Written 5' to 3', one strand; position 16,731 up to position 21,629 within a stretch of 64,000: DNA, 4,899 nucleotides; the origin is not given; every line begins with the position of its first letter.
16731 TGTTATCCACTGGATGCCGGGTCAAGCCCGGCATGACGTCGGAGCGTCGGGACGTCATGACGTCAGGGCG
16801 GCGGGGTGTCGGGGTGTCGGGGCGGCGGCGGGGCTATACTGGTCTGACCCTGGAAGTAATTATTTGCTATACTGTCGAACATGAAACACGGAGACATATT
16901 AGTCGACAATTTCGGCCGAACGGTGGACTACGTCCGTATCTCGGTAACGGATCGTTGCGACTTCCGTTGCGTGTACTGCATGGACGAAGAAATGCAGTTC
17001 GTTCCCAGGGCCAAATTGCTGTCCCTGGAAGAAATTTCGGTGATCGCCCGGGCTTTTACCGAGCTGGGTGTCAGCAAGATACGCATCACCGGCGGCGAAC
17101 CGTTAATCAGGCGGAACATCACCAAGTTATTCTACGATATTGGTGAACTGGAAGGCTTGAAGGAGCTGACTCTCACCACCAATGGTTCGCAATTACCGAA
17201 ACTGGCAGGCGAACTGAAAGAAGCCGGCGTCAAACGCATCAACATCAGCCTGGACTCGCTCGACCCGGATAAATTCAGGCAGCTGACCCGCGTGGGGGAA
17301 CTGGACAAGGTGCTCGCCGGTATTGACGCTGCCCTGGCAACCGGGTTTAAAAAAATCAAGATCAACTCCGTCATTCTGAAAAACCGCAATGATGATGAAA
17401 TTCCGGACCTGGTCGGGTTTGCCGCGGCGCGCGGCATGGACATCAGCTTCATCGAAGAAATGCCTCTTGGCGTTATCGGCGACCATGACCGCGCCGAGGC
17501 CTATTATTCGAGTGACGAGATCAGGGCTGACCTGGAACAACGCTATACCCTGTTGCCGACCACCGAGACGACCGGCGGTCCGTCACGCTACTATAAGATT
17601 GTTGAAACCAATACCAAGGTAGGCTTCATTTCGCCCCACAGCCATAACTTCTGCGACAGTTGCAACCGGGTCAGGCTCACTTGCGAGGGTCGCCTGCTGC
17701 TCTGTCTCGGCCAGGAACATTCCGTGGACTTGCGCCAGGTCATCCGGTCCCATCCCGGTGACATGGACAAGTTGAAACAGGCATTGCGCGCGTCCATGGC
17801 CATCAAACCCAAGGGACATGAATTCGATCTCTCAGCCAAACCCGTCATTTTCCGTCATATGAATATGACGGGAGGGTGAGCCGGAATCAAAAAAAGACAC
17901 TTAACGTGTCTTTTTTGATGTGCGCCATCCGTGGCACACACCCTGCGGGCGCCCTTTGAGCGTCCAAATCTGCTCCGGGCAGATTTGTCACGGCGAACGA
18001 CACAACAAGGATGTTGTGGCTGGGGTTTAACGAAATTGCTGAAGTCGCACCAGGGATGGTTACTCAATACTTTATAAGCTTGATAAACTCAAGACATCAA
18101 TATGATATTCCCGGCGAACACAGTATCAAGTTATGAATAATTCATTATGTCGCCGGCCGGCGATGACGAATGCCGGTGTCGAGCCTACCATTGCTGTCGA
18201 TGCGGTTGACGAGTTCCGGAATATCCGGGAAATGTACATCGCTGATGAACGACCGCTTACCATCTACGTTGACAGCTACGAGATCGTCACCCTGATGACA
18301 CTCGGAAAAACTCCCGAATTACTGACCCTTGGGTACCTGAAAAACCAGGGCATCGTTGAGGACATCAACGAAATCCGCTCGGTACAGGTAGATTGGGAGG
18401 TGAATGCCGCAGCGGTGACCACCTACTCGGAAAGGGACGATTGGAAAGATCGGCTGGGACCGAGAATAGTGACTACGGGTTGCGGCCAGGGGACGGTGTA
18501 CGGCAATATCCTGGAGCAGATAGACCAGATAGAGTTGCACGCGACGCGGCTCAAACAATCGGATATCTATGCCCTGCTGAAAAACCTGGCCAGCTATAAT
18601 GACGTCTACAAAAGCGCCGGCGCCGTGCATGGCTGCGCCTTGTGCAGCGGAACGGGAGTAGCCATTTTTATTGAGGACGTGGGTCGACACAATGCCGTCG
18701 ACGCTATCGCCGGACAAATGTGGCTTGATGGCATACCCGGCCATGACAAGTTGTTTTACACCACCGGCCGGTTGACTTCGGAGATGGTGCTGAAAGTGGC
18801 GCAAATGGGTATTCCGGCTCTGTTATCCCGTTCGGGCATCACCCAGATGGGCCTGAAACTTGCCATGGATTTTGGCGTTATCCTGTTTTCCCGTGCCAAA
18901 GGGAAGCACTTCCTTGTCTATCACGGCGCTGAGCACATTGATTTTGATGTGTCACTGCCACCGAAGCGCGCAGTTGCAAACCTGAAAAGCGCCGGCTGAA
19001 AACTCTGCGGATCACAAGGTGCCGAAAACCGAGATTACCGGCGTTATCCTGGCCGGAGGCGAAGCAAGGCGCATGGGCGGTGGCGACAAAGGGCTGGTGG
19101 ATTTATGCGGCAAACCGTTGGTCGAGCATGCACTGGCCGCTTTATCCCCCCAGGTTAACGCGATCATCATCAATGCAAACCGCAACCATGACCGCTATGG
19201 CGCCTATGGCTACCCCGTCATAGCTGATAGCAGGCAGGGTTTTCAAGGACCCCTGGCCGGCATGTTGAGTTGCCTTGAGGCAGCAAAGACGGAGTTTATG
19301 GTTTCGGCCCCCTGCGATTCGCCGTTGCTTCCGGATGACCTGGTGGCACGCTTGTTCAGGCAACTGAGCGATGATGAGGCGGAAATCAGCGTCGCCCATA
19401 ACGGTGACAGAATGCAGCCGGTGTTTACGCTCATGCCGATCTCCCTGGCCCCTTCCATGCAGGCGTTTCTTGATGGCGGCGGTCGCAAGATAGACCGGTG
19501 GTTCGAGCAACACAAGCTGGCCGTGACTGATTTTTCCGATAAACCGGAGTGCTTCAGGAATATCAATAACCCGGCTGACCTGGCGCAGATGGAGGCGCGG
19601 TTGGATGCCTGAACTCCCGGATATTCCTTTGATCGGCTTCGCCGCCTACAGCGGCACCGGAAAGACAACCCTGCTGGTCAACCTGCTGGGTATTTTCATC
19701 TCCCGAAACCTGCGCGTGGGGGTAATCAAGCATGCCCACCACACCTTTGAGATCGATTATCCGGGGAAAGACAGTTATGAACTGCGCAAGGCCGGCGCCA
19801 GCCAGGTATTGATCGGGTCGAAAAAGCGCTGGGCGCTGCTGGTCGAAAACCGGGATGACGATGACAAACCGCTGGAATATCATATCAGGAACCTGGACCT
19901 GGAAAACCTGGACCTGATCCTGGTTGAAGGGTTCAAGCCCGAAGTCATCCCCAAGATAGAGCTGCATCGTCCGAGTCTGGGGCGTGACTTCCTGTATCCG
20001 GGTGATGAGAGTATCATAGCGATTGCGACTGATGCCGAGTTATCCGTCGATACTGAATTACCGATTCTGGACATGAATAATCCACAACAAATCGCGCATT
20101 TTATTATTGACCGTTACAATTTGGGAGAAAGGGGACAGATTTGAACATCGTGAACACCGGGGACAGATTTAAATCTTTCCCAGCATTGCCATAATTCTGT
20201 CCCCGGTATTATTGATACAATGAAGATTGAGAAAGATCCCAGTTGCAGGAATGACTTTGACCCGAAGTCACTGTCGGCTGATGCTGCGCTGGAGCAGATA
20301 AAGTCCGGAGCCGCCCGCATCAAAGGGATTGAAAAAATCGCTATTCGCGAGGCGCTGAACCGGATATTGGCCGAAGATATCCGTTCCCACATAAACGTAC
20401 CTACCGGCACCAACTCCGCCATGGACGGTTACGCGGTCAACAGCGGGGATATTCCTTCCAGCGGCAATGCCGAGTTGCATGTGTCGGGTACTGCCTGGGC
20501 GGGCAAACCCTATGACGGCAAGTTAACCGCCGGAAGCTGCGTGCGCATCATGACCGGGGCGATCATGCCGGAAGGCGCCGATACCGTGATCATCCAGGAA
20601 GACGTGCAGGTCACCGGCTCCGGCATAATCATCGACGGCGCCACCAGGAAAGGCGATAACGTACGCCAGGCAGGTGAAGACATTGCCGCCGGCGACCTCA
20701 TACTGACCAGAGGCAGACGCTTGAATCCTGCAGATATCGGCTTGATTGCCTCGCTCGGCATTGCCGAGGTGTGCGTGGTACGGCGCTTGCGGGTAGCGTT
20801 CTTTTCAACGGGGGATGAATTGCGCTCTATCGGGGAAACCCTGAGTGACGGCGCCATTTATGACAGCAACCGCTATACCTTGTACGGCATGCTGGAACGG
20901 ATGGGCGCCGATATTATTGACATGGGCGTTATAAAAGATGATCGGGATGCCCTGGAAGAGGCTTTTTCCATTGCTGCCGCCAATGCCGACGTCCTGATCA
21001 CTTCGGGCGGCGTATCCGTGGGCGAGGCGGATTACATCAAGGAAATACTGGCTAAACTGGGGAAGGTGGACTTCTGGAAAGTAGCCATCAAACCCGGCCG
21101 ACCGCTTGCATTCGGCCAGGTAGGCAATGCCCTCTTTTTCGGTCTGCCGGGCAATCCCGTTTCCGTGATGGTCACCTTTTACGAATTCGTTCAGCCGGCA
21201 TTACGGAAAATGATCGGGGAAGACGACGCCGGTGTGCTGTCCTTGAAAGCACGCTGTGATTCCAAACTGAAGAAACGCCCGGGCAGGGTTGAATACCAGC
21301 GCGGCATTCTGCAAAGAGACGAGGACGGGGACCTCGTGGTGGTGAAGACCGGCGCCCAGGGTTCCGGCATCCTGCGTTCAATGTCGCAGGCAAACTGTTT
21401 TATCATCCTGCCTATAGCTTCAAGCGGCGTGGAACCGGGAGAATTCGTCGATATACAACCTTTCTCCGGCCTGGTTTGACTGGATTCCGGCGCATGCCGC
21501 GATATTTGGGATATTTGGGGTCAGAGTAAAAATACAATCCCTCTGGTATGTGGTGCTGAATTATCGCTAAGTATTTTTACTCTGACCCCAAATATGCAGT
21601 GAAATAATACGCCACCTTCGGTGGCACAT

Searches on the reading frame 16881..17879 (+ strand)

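Call 15: search_protein_families(library=ncbifam, proteins=[window:16881-17879:+], max_evalue=1e-20)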
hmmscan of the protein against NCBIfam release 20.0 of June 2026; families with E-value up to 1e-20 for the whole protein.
window:16881-17879:+ (332 aa): 3 families
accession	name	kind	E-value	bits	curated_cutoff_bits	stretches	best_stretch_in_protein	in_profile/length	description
TIGR02666.1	moaA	equivalog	1.8e-113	378.9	284.05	1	7-332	1-336/336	GTP 3',8-cyclase MoaA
TIGR02668.1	moaA_archaeal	equivalog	1e-73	248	325.25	1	7-307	1-296/303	GTP 3',8-cyclase MoaA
NF001199.0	PRK00164.2-1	equivalog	1.5e-68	231.2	231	1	6-304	2-296/308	GTP 3',8-cyclase MoaA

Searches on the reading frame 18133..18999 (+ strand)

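Call 15: search_protein_families(library=ncbifam, proteins=[window:18133-18999:+], max_evalue=1e-20)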
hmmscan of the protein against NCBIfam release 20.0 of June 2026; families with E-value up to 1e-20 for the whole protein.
window:18133-18999:+ (288 aa): 2 families
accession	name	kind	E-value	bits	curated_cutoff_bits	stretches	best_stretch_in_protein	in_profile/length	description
NF001943.0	PRK00724.1-2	equivalog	3.3e-38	131.3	269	1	30-269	20-272/274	formate dehydrogenase accessory sulfurtransferase FdhD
TIGR00129.1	fdhD_narQ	equivalog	1.5e-35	122.8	140.9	1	33-269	2-235/237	formate dehydrogenase accessory sulfurtransferase FdhD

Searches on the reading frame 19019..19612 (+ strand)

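Call 15: search_protein_families(library=ncbifam, proteins=[window:19019-19612:+], max_evalue=1e-20)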
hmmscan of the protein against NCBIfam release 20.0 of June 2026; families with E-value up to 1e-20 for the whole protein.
window:19019-19612:+ (197 aa): 6 families
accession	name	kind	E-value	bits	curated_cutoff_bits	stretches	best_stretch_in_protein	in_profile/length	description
TIGR02665.1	molyb_mobA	equivalog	8.3e-73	244.4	151.85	1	6-189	1-186/186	molybdenum cofactor guanylyltransferase MobA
NF011057.0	PRK14489.1-2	subfamily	3e-48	165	541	1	5-192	6-195/363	bifunctional molybdenum cofactor guanylyltransferase MobA/molybdopterin-guanine dinucleotide biosynthesis adaptor protein MobB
NF011058.0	PRK14489.1-3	exception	1.1e-43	149.3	820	1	5-196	8-206/382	molybdenum cofactor guanylyltransferase MobA, DUF3305 domain-containing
NF011056.0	PRK14489.1-1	equivalog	3.6e-25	88.9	379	1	1-194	1-195/363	bifunctional molybdenum cofactor guanylyltransferase MobA/molybdopterin-guanine dinucleotide biosynthesis adaptor protein MobB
NF002741.0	PRK02726.1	equivalog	6.7e-24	84.6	179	1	3-193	5-196/200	molybdenum cofactor guanylyltransferase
NF001457.0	PRK00317.1-3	equivalog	3e-21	75.8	164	1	7-195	3-197/200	molybdenum cofactor guanylyltransferase MobA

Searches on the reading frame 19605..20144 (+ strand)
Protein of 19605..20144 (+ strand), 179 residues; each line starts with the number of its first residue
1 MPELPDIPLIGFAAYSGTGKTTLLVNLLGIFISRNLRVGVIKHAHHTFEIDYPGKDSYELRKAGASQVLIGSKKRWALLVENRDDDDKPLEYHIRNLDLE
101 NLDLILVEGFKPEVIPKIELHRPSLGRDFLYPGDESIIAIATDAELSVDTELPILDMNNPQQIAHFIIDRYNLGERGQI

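Call 15: search_protein_families(library=ncbifam, proteins=[window:19605-20144:+], max_evalue=1e-20)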
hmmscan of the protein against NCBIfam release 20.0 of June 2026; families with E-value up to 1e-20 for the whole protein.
window:19605-20144:+ (179 aa): 7 families
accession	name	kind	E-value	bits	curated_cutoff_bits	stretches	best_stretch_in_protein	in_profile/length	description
NF011060.0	PRK14491.1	equivalog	8.7e-66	222.6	532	1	5-171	9-174/598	bifunctional molybdopterin-guanine dinucleotide biosynthesis adaptor protein MobB/molybdopterin molybdotransferase MoeA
NF008021.0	PRK10751.1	equivalog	8e-58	195.3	204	1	6-170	5-168/174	molybdopterin-guanine dinucleotide biosynthesis protein MobB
NF011057.0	PRK14489.1-2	subfamily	1.8e-40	139.3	541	1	9-169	204-359/363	bifunctional molybdenum cofactor guanylyltransferase MobA/molybdopterin-guanine dinucleotide biosynthesis adaptor protein MobB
TIGR00176.1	mobB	equivalog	3.4e-39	134.3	76.2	1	10-168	2-153/155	molybdopterin-guanine dinucleotide biosynthesis protein B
NF011056.0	PRK14489.1-1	equivalog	2e-32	112.7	379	1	7-171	203-354/363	bifunctional molybdenum cofactor guanylyltransferase MobA/molybdopterin-guanine dinucleotide biosynthesis adaptor protein MobB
NF011059.0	PRK14490.1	equivalog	2.9e-24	85.9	354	1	10-169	14-170/374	bifunctional molybdenum cofactor guanylyltransferase MobA/molybdopterin-guanine dinucleotide biosynthesis adaptor protein MobB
NF011066.0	PRK14495.1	equivalog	3.9e-24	85.5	596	1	10-171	4-160/452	putative molybdopterin-guanine dinucleotide biosynthesis protein MobB/unknown domain fusion protein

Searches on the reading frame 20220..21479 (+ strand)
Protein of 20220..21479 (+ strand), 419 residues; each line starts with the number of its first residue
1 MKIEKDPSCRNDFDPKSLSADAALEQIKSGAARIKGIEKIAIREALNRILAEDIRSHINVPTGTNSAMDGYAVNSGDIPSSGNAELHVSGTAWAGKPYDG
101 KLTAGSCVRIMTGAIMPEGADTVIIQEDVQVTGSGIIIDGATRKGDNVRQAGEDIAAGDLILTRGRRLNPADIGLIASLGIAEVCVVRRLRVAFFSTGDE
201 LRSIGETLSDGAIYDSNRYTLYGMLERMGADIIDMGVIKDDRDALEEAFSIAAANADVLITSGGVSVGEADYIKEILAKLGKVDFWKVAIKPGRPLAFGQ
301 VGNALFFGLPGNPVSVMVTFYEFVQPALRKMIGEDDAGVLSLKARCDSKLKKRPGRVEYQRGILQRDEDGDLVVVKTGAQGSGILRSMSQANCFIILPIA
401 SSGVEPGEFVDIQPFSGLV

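Call 15: search_protein_families(library=ncbifam, proteins=[window:20220-21479:+], max_evalue=1e-20)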
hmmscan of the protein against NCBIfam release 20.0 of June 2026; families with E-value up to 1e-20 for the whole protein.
window:20220-21479:+ (419 aa): 7 families
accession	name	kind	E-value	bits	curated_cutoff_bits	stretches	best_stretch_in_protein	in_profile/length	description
NF007960.1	PRK10680.1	equivalog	1.1e-177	590.8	440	1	19-415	2-401/401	molybdopterin molybdotransferase MoeA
NF011060.0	PRK14491.1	equivalog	3.3e-154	514.6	532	1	9-419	191-598/598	bifunctional molybdopterin-guanine dinucleotide biosynthesis adaptor protein MobB/molybdopterin molybdotransferase MoeA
NF011068.0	PRK14498.1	equivalog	1e-104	350.9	534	1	17-416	9-411/647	molybdopterin biosynthesis protein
NF045515.2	Glp_gephyrin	equivalog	3.8e-103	345.3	475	1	21-412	4-400/403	molybdotransferase-like divisome protein Glp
NF050098.1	MoeA_actino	exception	8.3e-96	321.2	560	1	37-412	19-397/400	molybdopterin molybdotransferase MoeA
NF011067.0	PRK14497.1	equivalog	9e-67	225.8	536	1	18-398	11-388/546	putative molybdopterin biosynthesis protein MoeA/unknown domain fusion protein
TIGR00177.1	molyb_syn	domain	3.2e-33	114.8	85.35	1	190-326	2-148/148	molybdenum cofactor synthesis domain-containing protein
